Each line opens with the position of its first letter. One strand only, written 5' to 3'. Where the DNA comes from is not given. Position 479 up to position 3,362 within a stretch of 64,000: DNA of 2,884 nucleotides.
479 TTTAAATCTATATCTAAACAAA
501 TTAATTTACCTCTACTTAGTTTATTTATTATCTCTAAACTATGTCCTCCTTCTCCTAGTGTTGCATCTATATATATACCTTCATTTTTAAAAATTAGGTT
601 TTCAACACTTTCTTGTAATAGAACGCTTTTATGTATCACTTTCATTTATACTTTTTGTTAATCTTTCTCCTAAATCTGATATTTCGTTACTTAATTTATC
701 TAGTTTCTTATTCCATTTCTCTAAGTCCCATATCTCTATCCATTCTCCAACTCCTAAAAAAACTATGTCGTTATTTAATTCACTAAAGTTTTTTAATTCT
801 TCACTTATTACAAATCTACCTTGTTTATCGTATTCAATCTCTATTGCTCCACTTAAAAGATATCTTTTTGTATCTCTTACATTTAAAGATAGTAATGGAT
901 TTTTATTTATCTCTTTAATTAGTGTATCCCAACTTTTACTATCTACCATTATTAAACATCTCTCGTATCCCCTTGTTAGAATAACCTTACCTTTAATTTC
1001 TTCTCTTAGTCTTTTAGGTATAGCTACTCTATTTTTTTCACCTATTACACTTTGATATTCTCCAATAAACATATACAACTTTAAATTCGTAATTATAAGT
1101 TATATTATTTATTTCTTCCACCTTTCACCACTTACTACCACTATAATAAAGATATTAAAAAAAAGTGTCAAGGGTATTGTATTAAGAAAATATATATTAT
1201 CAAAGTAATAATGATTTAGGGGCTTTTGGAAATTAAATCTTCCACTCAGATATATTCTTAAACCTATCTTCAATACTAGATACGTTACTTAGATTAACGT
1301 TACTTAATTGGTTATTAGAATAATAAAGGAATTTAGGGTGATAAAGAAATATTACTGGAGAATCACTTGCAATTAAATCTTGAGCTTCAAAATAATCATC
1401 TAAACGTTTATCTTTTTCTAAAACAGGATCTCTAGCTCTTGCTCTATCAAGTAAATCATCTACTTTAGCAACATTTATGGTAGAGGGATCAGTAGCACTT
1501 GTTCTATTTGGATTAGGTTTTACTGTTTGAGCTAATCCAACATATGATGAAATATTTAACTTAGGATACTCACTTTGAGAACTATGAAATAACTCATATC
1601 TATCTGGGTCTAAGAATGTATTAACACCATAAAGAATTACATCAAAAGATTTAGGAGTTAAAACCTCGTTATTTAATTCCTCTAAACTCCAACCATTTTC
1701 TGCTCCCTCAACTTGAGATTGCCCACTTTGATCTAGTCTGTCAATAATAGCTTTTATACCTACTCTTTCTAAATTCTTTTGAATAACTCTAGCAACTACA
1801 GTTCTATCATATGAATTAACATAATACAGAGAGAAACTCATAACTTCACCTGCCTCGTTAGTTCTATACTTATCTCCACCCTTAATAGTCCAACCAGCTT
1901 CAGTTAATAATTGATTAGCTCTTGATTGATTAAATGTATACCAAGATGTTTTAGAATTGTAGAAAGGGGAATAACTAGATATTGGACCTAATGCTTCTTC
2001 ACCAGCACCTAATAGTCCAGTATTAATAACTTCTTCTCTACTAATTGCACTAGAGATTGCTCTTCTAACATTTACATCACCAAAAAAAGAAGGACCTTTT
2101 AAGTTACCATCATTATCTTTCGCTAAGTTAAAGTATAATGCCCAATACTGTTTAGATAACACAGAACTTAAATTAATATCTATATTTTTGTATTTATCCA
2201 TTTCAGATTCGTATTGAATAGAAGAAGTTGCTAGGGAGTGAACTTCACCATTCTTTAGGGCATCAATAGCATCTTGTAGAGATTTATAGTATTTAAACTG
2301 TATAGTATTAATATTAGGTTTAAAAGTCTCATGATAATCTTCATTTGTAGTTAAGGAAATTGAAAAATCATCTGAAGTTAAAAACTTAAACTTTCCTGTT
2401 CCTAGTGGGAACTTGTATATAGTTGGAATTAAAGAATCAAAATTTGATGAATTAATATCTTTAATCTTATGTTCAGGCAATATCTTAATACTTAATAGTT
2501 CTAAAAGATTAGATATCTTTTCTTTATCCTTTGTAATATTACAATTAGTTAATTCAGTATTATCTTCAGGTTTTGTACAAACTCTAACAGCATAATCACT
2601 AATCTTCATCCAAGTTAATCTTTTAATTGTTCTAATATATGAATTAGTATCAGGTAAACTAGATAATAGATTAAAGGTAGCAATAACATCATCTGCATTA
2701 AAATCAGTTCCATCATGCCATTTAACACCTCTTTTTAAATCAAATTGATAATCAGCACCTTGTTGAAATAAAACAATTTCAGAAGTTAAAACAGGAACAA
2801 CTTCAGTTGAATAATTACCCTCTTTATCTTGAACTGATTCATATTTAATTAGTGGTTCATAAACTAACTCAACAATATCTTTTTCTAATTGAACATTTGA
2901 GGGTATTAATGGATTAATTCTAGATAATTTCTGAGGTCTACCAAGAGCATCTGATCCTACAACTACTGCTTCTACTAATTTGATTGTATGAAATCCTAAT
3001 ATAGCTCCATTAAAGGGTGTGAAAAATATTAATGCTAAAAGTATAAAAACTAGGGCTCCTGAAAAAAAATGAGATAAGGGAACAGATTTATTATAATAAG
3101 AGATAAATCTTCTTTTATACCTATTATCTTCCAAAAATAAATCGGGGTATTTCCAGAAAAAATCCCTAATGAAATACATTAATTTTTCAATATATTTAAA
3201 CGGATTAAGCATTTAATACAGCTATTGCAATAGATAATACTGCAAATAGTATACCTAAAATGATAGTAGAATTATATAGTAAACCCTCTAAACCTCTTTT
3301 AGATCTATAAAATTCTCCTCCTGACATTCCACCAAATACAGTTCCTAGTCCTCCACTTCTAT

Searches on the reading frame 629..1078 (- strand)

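Call 27: search_protein_families(library=pfam, proteins=[window:629-1078:-], max_evalue=0.01)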
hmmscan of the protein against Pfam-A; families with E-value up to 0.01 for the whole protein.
window:629-1078:- (149 aa): 1 family
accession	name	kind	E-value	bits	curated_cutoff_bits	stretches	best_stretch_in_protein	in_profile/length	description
PF02381.23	MraZ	-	1.5e-25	89.4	23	2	74-140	1-68/72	MraZ protein, putative antitoxin-like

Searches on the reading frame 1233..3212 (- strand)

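Call 32: search_protein_families(library=pfam, proteins=[window:1233-3212:-], max_evalue=0.01)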
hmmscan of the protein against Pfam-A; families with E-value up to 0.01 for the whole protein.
window:1233-3212:- (659 aa): 1 family
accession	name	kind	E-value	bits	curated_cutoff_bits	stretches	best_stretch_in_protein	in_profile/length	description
PF00496.27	SBP_bac_5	-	1.5e-53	182.7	32.4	1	137-533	1-349/368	Bacterial extracellular solute-binding proteins, family 5 Middle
